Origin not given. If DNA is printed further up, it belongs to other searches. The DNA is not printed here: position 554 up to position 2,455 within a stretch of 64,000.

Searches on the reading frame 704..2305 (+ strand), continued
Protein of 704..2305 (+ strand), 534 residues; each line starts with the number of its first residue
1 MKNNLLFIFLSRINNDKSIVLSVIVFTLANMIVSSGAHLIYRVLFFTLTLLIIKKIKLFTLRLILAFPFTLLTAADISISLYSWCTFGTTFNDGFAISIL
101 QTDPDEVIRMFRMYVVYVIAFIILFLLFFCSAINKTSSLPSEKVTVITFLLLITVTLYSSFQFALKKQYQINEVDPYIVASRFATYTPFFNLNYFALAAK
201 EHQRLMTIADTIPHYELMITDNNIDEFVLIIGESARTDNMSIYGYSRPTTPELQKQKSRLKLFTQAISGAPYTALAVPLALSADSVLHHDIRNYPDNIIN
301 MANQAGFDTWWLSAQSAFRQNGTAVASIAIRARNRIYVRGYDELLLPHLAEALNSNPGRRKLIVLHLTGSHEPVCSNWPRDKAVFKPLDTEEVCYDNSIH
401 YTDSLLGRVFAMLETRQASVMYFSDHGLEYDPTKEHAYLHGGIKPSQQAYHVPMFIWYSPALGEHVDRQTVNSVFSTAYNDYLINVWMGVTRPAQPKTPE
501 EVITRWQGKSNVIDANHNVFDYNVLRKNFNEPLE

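Call 30: find_encoding_contigs(protein=P0137, flank=8000, max_places=4)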
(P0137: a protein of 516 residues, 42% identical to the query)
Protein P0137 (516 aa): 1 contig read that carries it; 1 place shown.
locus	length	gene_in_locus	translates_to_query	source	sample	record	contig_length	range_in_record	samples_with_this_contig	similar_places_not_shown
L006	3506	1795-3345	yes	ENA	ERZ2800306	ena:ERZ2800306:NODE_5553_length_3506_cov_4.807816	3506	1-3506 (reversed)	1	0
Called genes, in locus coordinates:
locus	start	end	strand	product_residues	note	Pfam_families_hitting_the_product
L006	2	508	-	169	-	?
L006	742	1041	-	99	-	PF05957:DUF883, PF19029:DUF883_C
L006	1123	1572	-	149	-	PF00583:Acetyltransf_1, PF13673:Acetyltransf_10, PF13508:Acetyltransf_7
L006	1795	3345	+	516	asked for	PF00884:Sulfatase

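Call 33: search_dna_similar(query=window:704-2305:+, collection=plasmids, mode=protein, max_rows=15)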
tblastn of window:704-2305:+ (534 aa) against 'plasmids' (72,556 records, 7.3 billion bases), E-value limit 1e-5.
Records with a match: 2461; places in all: 2535; records where one place covers at least 80% of the query: 5.
Best place of each record, by identity: 90-95% 1; 60-80% 4; <60% 2456.
By first word of the organism name: Escherichia 1472; Salmonella 236; Enterobacter 215; Klebsiella 186; Sinorhizobium 82; Acinetobacter 31; Citrobacter 31; Pantoea 29; Shigella 24; Rhizobium 18; and 46 more.
By predicted mobility (MOB-suite, as given by PLSDB): conjugative 1593; non-mobilizable 601; mobilizable 267.
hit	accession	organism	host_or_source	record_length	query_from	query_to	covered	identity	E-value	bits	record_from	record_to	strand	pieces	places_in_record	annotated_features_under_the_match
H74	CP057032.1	Escherichia coli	culture,Pooled cattle faecal samples ...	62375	1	530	99%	91.1%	0e+0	905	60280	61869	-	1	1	phosphoethanolamine transferase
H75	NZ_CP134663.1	Escherichia coli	Larus michahellis,bacteria,cloaca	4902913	21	531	96%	65.8%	0e+0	669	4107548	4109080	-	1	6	none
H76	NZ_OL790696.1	Escherichia coli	-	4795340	21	531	96%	65.6%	0e+0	669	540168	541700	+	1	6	none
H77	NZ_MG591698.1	Escherichia coli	Homo sapiens,feces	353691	21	531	96%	65.4%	0e+0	666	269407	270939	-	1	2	none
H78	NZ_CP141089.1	Escherichia coli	Homo sapiens,Infected Human Urine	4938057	21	531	96%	65.2%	0e+0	667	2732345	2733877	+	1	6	none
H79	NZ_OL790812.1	Proteus mirabilis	-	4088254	173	532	67%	36.8%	9e-68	244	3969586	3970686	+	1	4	none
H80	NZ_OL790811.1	Proteus mirabilis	-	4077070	173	532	67%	36.8%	2e-67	243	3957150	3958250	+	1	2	none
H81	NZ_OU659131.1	Providencia alcalifaciens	Canis lupus familiaris,intestine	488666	164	460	56%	31.6%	4e-32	139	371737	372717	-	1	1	cptA: phosphoethanolamine transferase CptA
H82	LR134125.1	Klebsiella aerogenes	not available: to be reported later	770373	201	525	61%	28.1%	3e-23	112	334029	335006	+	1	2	ybiP: Putative integral membrane protein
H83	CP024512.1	Klebsiella pneumoniae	Homo sapiens,rectal swab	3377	227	483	48%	35.3%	2e-26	121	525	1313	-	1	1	hypothetical protein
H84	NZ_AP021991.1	Raoultella ornithinolytica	-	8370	227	483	48%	35.3%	2e-26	121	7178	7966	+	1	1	phosphoethanolamine transferase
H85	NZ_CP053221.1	Acinetobacter baumannii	Homo sapiens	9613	199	497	56%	30.1%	4e-27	124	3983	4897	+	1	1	phosphoethanolamine transferase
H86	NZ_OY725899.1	Bacteroides finegoldii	-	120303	227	532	57%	29.2%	4e-25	117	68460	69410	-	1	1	phosphoethanolamine transferase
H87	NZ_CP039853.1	Salinimonas iocasae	cell culture,deep sea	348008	228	491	49%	33.1%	6e-25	117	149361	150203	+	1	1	phosphoethanolamine--lipid A transferase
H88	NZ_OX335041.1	Alteromonas macleodii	-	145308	228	491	49%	32.6%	6e-24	114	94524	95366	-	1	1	phosphoethanolamine--lipid A transferase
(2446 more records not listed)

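Call 38: search_protein_families(proteins=[window:704-2305:+], library=padloc, max_evalue=0.01)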
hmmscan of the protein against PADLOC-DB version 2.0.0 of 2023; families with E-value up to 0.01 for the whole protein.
window:704-2305:+ (534 aa): 0 families

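Call 39: search_protein_families(proteins=[window:704-2305:+], library=phrogs, max_evalue=0.01)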
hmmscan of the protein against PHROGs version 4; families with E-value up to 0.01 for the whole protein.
window:704-2305:+ (534 aa): 2 families
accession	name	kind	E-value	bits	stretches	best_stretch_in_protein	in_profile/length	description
phrog_24438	-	unknown function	6.3e-41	141.5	1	189-520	52-375/381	-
phrog_11670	-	unknown function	1.3e-26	94.3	1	80-469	93-505/548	-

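Call 54: find_related_loci(query=A1, collection=genome_contigs, flank=8000)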
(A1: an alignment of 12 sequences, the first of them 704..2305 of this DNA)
Query A1 (534 aa) in genome_contigs; peptide patterns used: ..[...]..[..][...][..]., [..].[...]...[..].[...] (x = any residue, [..] = any of these).
80 stretches matched a pattern; 54 encode a relative of the query (tblastn E <= 1e-3); 52 distinct loci.
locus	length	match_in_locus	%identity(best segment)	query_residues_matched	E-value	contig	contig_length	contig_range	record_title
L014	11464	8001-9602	93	1-534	0e+0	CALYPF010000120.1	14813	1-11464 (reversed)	MAG: uncultured Enterobacteriaceae bacterium isolate SRR11267054_bin.5_metawrap_v1.3.0_MAG genome assembly, contig: ERZ9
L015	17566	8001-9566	61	6-527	0e+0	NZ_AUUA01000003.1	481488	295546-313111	Leminorella grimontii ATCC 33999 = DSM 5078 G544DRAFT_scaffold00003.3_C, whole genome shotgun sequence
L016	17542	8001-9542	40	9-525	1e-120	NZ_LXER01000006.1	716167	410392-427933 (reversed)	Buttiauxella brennerae ATCC 51605 Sequence00006, whole genome shotgun sequence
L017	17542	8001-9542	40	9-525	6e-119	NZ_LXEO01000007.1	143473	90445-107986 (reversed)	Buttiauxella noackiae ATCC 51607 Sequence00007, whole genome shotgun sequence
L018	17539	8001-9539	41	10-525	3e-118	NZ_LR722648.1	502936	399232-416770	Buttiauxella massiliensis strain Marseille-P9829, whole genome shotgun sequence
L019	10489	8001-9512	41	19-525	2e-119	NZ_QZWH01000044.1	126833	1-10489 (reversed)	Buttiauxella izardii strain CCUG 35510 buttiauxella_ixardii_CCUG_35510T_0000044, whole genome shotgun sequence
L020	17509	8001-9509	39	22-527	2e-113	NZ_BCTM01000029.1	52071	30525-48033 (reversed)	Kluyvera cryocrescens NBRC 102467, whole genome shotgun sequence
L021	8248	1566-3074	39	22-527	3e-112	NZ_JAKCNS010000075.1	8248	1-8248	Kluyvera intermedia strain INSAq229 Aq229_contig_76, whole genome shotgun sequence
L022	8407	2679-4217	39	18-533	2e-111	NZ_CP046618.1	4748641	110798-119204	Enterobacter asburiae strain AEB30 chromosome, complete genome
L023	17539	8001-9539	39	11-526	1e-109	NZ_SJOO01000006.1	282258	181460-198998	Enterobacter wuhouensis strain WCHEW120002 6, whole genome shotgun sequence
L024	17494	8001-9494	39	30-531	1e-106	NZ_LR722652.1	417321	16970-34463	Buttiauxella massiliensis strain Marseille-P9829, whole genome shotgun sequence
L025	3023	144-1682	37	11-526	5e-108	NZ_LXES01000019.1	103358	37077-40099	Enterobacter soli ATCC BAA-2102 Sequence00019, whole genome shotgun sequence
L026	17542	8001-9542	40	9-525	5e-122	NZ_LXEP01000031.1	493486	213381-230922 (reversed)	Buttiauxella gaviniae ATCC 51604 Sequence00031, whole genome shotgun sequence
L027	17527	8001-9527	38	15-526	1e-103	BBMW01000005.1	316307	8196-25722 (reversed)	Citrobacter werkmanii NBRC 105721 DNA, contig: CIWKM05, whole genome shotgun sequence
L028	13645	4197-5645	39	10-496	5e-102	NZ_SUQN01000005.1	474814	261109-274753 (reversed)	Citrobacter gillenii strain UMG736 UMG736_5, whole genome shotgun sequence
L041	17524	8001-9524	50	30-533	9e-166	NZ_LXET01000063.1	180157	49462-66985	Hafnia paralvei ATCC 29927 Sequence00063, whole genome shotgun sequence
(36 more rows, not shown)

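Call 59: search_protein_families(proteins=[L041:5506-6864:+, L041:6852-7841:+, L041:9615-10658:-, L041:10654-11901:-, L041:12125-13087:+, L041:13113-14171:+, L015:2695-4707:-, L015:4694-6325:-, L015:6325-7407:-, L015:9750-10505:-], library=ncbifam, max_evalue=1e-10)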
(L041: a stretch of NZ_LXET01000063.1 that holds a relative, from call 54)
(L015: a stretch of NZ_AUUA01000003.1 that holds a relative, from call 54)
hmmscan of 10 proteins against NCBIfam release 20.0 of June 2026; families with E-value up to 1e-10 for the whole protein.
L041:5506-6864:+ (453 aa): 9 families
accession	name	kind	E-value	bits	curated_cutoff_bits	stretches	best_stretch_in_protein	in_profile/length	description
NF008644.1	PRK11637.1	equivalog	4.6e-200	664.5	270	1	63-453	1-385/385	murein hydrolase activator EnvC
NF008123.1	PRK10871.1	equivalog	5.9e-24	85.1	311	1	244-451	160-362/365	murein hydrolase activator NlpD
NF041208.1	celldiv_DipM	equivalog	6.7e-21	75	740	1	328-450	294-416/419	cell division endopeptidase DipM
NF040883.1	amid_act_ActS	equivalog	2.1e-20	73.1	375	1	293-451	76-233/242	amidase activator ActS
NF050804.1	CellDivDipMCaul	equivalog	5.6e-16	58.5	900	1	327-439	502-614/634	cell division endopeptidase DipM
NF052336.1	PdgHdaseHSB100310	equivalog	8.9e-14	51.6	500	1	331-445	34-148/316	peptidoglycan hydrolase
NF008652.0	PRK11649.1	equivalog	9.4e-14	50.9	341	1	355-448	314-407/439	murein DD-endopeptidase MepM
NF052530.1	Heli_ShapePgp3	exception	7.6e-12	44.9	300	1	360-450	173-263/270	peptidoglycan metallopeptidase Pgp3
NF047755.1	LIC_10271_M23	exception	3.8e-11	43.1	180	1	355-447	118-205/207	LIC_10271 family cell wall hydrolase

L041:6852-7841:+ (330 aa): 0 families

L041:9615-10658:- (347 aa): 19 families
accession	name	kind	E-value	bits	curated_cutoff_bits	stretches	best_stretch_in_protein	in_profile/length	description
NF003808.0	PRK05396.1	equivalog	1.1e-193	642.6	380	1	7-347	1-341/341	L-threonine 3-dehydrogenase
TIGR00692.1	tdh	equivalog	1.8e-182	605.9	458.35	1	9-346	1-340/340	L-threonine 3-dehydrogenase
NF041097.1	keto_inos_dh_IolM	equivalog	2.9e-62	210.5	450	1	19-344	40-387/389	scyllo-inosose 3-dehydrogenase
NF007489.0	PRK10083.1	equivalog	6.2e-53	179.9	376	1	21-336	16-325/339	Zn-dependent oxidoreductase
NF007375.0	PRK09880.1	equivalog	3.5e-44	151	469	1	30-344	26-341/344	L-idonate 5-dehydrogenase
NF010344.0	PRK13771.1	subfamily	4.4e-43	147.5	349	1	7-345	1-332/334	putative alcohol dehydrogenase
TIGR03366.1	HpnZ_proposed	hypoth_equivalog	6e-42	143.9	328.1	1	28-293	2-279/315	putative phosphonate catabolism associated alcohol dehydrogenase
NF006940.0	PRK09422.1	equivalog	8.2e-39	133.5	344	1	14-344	8-333/338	alcohol dehydrogenase AdhP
NF041172.1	AcrlCoa_red_Thmprot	equivalog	1.5e-36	126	500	1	7-344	1-332/334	acryloyl-CoA reductase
TIGR03451.1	mycoS_dep_FDH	equivalog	3.2e-36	124.9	512.9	1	14-343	9-355/358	S-(hydroxymethyl)mycothiol dehydrogenase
NF007642.0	PRK10309.1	equivalog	4.3e-36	124.8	550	1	13-344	6-344/347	galactitol-1-phosphate 5-dehydrogenase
NF047908.1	AldhRedAhr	equivalog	9e-33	113.5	470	1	7-338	4-326/335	NADPH-dependent aldehyde reductase Ahr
TIGR03989.1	Rxyl_3153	subfamily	2.6e-30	105.9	440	2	122-339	136-363/370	NDMA-dependent alcohol dehydrogenase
TIGR02819.1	fdhA_non_GSH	equivalog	4.7e-27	94.6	636.95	1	32-241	37-260/397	formaldehyde dehydrogenase, glutathione-independent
TIGR02818.1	adh_III_F_hyde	equivalog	4.5e-26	91.8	543.95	2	124-344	137-366/368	S-(hydroxymethyl)glutathione dehydrogenase/class III alcohol dehydrogenase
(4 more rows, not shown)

L041:10654-11901:- (415 aa): 12 families
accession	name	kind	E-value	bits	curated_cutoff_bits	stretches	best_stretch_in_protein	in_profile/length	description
TIGR01822.1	2am3keto_CoA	equivalog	1.2e-217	722.4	493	1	22-414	1-393/393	glycine C-acetyltransferase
NF005394.0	PRK06939.1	equivalog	2.4e-217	721.3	460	1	18-414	1-397/397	glycine C-acetyltransferase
TIGR01825.1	gly_Cac_T_rel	subfamily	1.9e-130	435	535.4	1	26-414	1-385/385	BioF/Kbl family PLP-dependent acyltransferase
TIGR00858.1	bioF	equivalog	1.4e-112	376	426.45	1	41-403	4-363/365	8-amino-7-oxononanoate synthase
NF047600.1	SerpalmtaseCFB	equivalog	6.5e-104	347.7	640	1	28-413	13-394/395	serine palmitoyltransferase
NF047599.1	SerpalmtaseBetaP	equivalog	4.7e-95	318.6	500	1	23-411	7-393/394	serine palmitoyltransferase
TIGR01821.1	5aminolev_synth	equivalog_domain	1.3e-88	297.6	338.55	1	21-412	2-398/402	5-aminolevulinate synthase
NF047603.1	SerpalmtaseAlphaP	equivalog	1.1e-79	268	670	1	48-414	34-399/399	serine palmitoyltransferase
NF005526.0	PRK07179.1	equivalog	4.4e-61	206.7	428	1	58-404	53-392/407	alpha-hydroxyketone-type quorum-sensing autoinducer synthase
NF005697.0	PRK07505.1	subfamily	7.2e-55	186.2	342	1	29-405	20-396/405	hypothetical protein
NF004608.1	PRK05937.1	equivalog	2.3e-33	115.5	399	1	60-375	3-317/366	8-amino-7-oxononanoate synthase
NF000586.1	PRK00011.1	subfamily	4e-12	45.6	335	1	192-353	158-315/404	serine hydroxymethyltransferase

L041:12125-13087:+ (321 aa): 4 families
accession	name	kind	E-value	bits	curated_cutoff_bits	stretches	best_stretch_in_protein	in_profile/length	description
NF008360.0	PRK11150.1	equivalog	4.2e-194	643.7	452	1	13-320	1-309/310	ADP-glyceromanno-heptose 6-epimerase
TIGR02197.1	heptose_epim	equivalog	5.8e-134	446.2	274.6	1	14-319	1-315/316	ADP-glyceromanno-heptose 6-epimerase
TIGR01179.1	galE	equivalog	2.5e-27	95.6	262.3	1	14-263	2-273/332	UDP-glucose 4-epimerase GalE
TIGR01181.1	dTDP_gluc_dehyt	equivalog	2.5e-11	43.2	365.1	1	14-319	2-313/321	dTDP-glucose 4,6-dehydratase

L041:13113-14171:+ (353 aa): 6 families
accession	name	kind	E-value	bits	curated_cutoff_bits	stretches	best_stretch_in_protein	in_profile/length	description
NF008162.0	PRK10916.1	equivalog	9.5e-209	692.6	569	1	5-350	1-346/348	ADP-heptose--LPS heptosyltransferase RfaF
TIGR02195.1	heptsyl_trn_II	equivalog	5e-164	545.3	134.6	1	6-347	1-338/339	lipopolysaccharide heptosyltransferase II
TIGR02201.1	heptsyl_trn_III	equivalog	1.7e-25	89.8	170.2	1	199-348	195-344/344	putative lipopolysaccharide heptosyltransferase III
TIGR02193.1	heptsyl_trn_I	equivalog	9.7e-22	77.6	185.3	1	198-307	193-297/320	lipopolysaccharide heptosyltransferase I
NF007742.0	PRK10422.1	equivalog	1.4e-20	73.5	467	1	199-352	197-348/352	lipopolysaccharide core heptosyltransferase RfaQ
NF008204.0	PRK10964.1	equivalog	4.5e-12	45.7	437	1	198-298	191-286/322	lipopolysaccharide heptosyltransferase RfaC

L015:2695-4707:- (670 aa): 1 family
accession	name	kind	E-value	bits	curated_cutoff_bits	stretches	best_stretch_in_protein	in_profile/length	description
TIGR03185.1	DNA_S_dndD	equivalog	1.4e-146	489.7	245.85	1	3-662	2-650/650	DNA sulfur modification protein DndD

L015:4694-6325:- (543 aa): 2 families
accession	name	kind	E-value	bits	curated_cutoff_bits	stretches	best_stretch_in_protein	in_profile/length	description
NF005316.0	PRK06850.1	equivalog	1e-218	727.3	536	1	22-529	10-501/505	hypothetical protein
TIGR03183.1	DNA_S_dndC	equivalog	4.5e-163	543.3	290.4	1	31-484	3-447/447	DNA phosphorothioation system sulfurtransferase DndC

L015:6325-7407:- (360 aa): 2 families
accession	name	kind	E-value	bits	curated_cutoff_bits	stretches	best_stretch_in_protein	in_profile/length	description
TIGR03233.1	DNA_S_dndB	equivalog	2.9e-138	460.8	328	1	7-356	2-354/355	DNA sulfur modification protein DndB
TIGR03187.1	DGQHR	domain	8.2e-85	284.9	58.85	1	13-287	1-275/276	DGQHR domain-containing protein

L015:9750-10505:- (251 aa): 0 families

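Call 63: find_encoding_contigs(protein=window:704-2305:+, flank=10000, max_places=4)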
Protein window:704-2305:+ (534 aa): no gene with exactly this product is on record in the collection.

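Call 70: predict_structure(alignment_id=A2)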
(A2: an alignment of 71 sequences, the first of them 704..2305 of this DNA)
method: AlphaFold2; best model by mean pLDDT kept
length: 534 residues; sequences in the alignment: 71
mean_pLDDT: 93.7   pTM: 0.91
mean pLDDT of the five models: 93.7, 93.0, 93.0, 92.5, 92.5
residues with pLDDT >= 90: 450; 70-90: 63; 50-70: 20; < 50: 1
segments of 3 or more residues with pLDDT < 50: none
pLDDT, mean of each block of 10 residues (from residue 1): 60 79 97 92 97 95 97 97 90 88 86 92 97 82 95 97 88 89 96 95 91 97 98 97 98 98 98 95 97 97 98 78 87 96 98 97 97 93 95 97 98 98 98 91 93 98 96 98 98 97 96 95 96 87
secondary structure, 60 per line:
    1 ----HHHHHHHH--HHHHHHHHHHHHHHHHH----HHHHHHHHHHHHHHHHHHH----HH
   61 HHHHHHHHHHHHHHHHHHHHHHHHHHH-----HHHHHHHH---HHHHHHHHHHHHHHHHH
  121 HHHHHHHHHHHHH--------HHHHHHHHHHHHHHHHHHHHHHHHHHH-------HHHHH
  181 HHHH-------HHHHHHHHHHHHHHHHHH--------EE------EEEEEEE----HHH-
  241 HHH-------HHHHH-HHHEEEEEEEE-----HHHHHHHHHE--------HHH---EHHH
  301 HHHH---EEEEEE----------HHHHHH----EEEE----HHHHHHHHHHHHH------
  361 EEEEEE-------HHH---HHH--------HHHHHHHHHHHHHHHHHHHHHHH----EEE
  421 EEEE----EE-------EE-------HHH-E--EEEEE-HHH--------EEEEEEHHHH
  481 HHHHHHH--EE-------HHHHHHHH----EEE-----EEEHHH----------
elements in order: H5-12 H15-31 H36-54 H59-87 H93-100 H104-133 H142-168 H176-184 H192-209 E226-232 H251-255 E260-267 H273-281 H298-304 E308-313 H324-329 E334-337 H342-354 E361-366 H391-413 E418-424 E454-458 E471-476 H477-487 H499-506 E511-513 E519-521
